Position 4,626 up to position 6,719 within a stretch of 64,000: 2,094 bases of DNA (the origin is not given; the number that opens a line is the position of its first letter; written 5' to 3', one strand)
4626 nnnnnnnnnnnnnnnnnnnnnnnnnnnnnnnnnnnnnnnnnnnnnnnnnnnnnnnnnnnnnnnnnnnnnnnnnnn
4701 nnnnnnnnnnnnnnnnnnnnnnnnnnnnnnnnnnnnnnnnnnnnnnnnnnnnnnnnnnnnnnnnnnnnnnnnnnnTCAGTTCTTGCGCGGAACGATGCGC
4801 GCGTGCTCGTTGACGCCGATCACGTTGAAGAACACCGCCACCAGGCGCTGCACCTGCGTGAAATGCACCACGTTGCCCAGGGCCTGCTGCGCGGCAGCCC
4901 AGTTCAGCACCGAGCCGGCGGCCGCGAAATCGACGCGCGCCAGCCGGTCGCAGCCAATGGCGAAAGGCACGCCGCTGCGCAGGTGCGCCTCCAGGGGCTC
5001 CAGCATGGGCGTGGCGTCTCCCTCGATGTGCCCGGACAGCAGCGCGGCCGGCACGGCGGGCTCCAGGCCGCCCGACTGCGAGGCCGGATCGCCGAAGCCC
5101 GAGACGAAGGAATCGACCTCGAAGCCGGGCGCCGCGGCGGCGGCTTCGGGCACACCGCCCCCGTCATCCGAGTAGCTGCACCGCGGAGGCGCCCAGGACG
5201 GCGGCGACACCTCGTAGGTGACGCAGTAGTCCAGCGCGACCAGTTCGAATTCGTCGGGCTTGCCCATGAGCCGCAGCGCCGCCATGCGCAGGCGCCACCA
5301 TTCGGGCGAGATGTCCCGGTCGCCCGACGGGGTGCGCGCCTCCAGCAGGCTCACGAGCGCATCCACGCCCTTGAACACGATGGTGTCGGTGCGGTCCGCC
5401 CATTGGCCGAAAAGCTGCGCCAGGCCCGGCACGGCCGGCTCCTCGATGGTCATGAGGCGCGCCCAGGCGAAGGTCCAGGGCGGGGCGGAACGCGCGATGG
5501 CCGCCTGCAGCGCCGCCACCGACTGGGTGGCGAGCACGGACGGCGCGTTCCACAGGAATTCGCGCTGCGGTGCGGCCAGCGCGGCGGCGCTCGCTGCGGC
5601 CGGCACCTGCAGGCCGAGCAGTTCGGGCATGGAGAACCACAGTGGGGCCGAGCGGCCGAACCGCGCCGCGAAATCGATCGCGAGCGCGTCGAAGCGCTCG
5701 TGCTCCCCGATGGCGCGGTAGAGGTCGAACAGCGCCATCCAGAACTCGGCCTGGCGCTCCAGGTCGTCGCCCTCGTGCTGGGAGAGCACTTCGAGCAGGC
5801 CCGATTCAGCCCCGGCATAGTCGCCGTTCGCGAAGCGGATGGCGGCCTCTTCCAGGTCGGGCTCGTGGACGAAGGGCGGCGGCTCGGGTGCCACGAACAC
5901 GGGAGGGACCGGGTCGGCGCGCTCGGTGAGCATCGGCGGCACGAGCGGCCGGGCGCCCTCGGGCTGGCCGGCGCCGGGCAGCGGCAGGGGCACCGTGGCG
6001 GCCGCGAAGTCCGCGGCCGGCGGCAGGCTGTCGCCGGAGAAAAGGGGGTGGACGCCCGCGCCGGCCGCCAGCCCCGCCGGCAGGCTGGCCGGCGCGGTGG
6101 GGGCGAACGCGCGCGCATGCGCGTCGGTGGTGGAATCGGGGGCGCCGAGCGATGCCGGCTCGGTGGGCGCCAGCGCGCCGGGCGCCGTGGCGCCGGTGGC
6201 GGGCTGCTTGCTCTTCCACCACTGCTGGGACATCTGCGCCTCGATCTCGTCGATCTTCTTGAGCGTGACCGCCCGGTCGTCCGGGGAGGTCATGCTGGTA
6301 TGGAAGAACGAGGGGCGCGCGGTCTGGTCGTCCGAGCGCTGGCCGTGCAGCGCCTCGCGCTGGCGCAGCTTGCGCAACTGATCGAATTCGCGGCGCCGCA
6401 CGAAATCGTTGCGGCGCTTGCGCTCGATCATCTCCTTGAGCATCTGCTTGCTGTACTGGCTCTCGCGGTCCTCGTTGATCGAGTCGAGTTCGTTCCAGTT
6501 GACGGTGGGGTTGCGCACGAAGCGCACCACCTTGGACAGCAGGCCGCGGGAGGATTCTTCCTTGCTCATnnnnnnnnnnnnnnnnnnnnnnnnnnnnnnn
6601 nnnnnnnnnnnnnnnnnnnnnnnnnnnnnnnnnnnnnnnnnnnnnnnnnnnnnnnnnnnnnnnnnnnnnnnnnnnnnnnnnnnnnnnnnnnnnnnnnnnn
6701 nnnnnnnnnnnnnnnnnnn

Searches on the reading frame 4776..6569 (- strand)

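Call 3: search_protein_families(library=pfam, proteins=[window:4776-6569:-])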
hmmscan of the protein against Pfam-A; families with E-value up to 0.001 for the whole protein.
window:4776-6569:- (597 aa): 1 family
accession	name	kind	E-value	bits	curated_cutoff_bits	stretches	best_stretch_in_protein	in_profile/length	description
PF13466.11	STAS_2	-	4.5e-07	30.4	29.2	1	519-586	12-79/80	STAS domain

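Call 4: search_protein_families(library=ncbifam, proteins=[window:4776-6569:-])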
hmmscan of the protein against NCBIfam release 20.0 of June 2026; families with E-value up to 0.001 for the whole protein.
window:4776-6569:- (597 aa): 0 families
